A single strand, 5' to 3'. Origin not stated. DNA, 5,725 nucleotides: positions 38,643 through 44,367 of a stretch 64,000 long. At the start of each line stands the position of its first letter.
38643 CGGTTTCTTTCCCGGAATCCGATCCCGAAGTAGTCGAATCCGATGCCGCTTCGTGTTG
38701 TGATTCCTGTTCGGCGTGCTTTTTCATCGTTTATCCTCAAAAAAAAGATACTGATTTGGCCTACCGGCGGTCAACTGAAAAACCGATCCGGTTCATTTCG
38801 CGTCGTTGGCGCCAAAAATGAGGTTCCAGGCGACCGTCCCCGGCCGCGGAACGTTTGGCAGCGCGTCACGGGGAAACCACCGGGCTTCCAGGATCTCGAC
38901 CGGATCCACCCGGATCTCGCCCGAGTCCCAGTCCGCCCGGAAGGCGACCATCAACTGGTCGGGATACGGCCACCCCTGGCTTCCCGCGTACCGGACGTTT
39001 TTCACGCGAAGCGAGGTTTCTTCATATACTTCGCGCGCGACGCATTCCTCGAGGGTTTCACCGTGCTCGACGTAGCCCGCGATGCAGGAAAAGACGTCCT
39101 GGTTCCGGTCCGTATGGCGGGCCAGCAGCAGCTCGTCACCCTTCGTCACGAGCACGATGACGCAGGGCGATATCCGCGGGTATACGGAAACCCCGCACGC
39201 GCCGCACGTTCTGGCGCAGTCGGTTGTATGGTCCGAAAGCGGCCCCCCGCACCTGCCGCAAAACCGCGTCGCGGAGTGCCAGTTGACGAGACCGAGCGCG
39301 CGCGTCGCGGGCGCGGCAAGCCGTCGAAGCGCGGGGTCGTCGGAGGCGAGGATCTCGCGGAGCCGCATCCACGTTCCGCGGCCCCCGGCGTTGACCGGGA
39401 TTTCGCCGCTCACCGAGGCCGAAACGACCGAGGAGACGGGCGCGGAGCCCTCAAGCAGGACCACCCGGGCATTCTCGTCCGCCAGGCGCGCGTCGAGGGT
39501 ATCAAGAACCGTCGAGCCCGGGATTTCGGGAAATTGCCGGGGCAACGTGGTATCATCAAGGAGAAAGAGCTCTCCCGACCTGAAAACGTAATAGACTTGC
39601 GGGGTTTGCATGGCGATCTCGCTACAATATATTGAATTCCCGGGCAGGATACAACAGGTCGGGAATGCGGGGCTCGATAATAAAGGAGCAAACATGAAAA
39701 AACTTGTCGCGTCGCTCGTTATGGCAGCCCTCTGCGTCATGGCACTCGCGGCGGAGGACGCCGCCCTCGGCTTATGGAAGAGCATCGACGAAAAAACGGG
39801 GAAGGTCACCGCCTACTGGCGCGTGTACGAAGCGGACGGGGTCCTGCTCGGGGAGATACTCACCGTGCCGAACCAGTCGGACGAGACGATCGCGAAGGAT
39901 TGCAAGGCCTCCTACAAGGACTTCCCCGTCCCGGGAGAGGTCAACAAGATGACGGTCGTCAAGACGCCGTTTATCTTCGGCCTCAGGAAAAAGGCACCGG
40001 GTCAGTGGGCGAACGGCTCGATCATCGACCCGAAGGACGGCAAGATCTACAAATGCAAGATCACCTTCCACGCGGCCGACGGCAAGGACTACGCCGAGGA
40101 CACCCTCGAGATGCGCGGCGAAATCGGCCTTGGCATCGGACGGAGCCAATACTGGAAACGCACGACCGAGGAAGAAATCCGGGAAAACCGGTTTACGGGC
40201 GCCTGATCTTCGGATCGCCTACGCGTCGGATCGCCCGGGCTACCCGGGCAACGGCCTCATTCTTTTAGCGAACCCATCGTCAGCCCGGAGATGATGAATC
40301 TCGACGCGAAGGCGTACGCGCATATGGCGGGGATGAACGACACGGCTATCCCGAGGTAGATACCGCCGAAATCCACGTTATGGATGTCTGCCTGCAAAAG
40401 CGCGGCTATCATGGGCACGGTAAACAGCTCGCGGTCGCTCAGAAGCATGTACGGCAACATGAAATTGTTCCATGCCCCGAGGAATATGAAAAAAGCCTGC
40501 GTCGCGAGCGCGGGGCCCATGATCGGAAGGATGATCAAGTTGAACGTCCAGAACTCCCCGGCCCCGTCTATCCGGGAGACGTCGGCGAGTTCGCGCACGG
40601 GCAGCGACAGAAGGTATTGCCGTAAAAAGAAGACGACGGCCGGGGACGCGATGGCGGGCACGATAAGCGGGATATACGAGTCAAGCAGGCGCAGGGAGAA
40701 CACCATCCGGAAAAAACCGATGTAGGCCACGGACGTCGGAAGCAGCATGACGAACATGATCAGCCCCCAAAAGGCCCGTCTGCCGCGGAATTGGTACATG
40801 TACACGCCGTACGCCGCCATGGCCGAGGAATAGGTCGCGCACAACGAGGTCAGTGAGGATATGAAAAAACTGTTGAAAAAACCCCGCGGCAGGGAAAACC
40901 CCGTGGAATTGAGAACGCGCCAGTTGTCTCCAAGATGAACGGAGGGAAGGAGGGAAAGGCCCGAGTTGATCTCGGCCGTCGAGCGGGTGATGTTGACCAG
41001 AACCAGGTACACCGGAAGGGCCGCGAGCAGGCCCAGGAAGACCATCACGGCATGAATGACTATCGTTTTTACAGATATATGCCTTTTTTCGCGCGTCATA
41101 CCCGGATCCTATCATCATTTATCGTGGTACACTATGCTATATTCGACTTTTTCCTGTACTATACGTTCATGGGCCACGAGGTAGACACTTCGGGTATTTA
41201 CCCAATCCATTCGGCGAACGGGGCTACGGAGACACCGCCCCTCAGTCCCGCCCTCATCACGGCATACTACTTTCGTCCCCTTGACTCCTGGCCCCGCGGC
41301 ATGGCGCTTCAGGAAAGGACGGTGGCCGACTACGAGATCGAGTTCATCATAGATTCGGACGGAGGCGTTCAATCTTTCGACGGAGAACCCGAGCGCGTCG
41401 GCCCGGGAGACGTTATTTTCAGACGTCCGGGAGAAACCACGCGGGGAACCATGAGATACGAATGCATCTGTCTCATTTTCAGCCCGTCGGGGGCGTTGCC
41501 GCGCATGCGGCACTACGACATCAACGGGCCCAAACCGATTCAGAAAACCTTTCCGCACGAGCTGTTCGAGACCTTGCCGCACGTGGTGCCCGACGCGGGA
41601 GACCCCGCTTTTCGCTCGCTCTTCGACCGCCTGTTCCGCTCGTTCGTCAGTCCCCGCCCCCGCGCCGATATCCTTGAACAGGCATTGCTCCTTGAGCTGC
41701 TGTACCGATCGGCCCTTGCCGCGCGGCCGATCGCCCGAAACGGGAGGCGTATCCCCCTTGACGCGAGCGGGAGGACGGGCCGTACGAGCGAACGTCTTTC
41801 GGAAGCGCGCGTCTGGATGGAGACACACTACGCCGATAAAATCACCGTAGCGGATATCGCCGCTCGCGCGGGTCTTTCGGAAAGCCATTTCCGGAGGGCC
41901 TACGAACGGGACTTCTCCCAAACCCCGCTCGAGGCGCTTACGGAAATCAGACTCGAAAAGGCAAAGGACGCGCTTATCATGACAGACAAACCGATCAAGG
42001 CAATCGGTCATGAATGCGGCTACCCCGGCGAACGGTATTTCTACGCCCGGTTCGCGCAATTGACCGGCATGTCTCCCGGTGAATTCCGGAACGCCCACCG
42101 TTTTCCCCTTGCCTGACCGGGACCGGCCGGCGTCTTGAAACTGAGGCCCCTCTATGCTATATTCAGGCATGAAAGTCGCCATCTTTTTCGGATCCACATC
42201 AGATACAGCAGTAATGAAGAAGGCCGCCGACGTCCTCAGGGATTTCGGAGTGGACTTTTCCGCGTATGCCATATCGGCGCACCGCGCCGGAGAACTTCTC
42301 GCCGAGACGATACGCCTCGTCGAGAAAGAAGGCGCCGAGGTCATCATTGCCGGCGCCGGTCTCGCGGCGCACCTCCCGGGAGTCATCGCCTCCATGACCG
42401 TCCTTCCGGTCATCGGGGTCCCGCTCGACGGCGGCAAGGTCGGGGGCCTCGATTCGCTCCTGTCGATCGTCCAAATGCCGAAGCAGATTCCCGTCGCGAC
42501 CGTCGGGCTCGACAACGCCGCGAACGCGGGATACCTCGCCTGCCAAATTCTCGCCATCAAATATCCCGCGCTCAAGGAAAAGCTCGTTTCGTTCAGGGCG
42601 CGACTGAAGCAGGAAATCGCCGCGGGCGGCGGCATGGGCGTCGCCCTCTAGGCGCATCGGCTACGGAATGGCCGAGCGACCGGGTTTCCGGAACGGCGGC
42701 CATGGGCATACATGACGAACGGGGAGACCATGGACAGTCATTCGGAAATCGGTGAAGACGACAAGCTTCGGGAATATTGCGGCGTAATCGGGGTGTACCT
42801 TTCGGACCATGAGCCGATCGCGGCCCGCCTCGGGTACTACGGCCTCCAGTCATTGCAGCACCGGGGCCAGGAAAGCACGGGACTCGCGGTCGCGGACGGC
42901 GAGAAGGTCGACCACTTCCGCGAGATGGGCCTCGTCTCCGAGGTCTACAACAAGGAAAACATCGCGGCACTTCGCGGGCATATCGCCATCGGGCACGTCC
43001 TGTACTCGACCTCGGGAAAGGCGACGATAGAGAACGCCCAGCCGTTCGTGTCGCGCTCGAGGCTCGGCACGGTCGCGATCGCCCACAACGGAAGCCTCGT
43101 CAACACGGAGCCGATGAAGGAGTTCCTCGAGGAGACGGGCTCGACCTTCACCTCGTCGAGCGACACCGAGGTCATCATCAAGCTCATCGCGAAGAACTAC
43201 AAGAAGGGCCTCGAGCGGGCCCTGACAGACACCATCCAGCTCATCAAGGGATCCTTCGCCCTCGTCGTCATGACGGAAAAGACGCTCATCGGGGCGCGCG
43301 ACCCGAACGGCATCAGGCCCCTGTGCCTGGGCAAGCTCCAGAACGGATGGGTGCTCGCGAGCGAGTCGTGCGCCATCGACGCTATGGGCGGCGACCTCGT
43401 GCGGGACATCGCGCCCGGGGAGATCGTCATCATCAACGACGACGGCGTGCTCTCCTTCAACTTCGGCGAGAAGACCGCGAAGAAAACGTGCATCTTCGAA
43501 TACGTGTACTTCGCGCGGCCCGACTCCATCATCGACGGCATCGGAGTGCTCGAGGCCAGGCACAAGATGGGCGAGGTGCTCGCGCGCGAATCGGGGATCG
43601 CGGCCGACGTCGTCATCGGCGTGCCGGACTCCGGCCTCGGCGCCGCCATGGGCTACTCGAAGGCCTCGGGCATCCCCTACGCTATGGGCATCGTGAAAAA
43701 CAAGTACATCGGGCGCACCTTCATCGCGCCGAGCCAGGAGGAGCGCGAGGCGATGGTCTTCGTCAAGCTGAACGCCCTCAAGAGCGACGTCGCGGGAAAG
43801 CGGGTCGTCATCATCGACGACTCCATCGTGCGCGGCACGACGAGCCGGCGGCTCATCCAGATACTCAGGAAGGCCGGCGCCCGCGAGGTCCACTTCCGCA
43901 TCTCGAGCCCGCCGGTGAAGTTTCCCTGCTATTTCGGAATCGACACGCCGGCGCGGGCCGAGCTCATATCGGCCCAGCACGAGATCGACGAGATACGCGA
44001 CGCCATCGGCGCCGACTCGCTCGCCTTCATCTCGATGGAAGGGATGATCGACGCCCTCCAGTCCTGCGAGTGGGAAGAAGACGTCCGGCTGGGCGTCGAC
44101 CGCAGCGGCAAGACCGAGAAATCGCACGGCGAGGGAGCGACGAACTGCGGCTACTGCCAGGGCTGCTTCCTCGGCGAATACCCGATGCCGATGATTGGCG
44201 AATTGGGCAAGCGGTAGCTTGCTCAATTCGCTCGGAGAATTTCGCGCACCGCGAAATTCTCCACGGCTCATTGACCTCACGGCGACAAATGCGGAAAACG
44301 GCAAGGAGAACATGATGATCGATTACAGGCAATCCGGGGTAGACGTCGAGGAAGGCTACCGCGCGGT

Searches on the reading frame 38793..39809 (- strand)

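Call 65: search_protein_families(library=pfam, proteins=[window:38793-39809:-], max_evalue=0.001)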
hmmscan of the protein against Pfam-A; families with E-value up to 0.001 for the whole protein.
window:38793-39809:- (338 aa): 2 families
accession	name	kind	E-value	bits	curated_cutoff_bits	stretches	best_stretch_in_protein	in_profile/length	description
PF00293.34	NUDIX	-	7.6e-20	71.7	21.1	1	216-317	5-118/134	NUDIX domain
PF09297.16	Zn_ribbon_NUD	-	9.2e-05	22.5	24.8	1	181-210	3-32/32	NADH pyrophosphatase zinc ribbon domain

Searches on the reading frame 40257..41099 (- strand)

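Call 66: search_protein_families(library=pfam, proteins=[window:40257-41099:-], max_evalue=0.001)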
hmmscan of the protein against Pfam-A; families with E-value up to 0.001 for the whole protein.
window:40257-41099:- (280 aa): 1 family
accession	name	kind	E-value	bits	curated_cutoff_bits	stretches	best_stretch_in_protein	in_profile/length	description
PF00528.27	BPD_transp_1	-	1.8e-10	41.3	26.4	1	94-261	7-170/184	Binding-protein-dependent transport system inner membrane component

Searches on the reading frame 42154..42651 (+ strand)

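Call 66: search_protein_families(library=pfam, proteins=[window:42154-42651:+], max_evalue=0.001)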
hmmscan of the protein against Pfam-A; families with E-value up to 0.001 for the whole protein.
window:42154-42651:+ (165 aa): 1 family
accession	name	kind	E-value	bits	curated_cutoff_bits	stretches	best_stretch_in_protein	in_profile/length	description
PF00731.26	AIRC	-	2.8e-56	189.6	30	1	7-153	1-147/148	AIR carboxylase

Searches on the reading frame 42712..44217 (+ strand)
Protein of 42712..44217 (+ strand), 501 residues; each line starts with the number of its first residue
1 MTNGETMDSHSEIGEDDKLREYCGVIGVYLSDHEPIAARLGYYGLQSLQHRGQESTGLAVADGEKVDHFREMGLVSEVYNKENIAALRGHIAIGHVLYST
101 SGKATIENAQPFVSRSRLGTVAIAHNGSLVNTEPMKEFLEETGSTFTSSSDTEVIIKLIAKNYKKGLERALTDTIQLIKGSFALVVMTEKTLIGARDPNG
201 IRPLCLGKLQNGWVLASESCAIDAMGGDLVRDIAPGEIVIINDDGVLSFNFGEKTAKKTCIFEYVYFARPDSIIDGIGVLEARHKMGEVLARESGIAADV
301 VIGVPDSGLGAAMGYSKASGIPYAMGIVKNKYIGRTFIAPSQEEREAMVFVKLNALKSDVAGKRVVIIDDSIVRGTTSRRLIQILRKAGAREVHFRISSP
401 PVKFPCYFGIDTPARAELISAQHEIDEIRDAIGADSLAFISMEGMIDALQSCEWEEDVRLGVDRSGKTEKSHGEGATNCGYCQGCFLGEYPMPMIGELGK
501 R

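Call 66: search_protein_families(library=pfam, proteins=[window:42712-44217:+], max_evalue=0.001)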
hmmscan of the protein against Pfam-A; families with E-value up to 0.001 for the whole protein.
window:42712-44217:+ (501 aa): 4 families
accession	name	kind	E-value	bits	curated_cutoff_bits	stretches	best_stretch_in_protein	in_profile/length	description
PF13537.11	GATase_7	-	7.1e-22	78.2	25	1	107-223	11-122/123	Glutamine amidotransferase domain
PF13522.11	GATase_6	-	6.9e-19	68.6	27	1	86-218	7-130/130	Glutamine amidotransferase domain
PF00156.33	Pribosyltran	-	2.7e-10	40.2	26.3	1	294-395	26-120/158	Phosphoribosyl transferase domain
PF13230.11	GATase_4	-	7.4e-06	25.5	23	1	87-156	69-139/272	Glutamine amidotransferases class-II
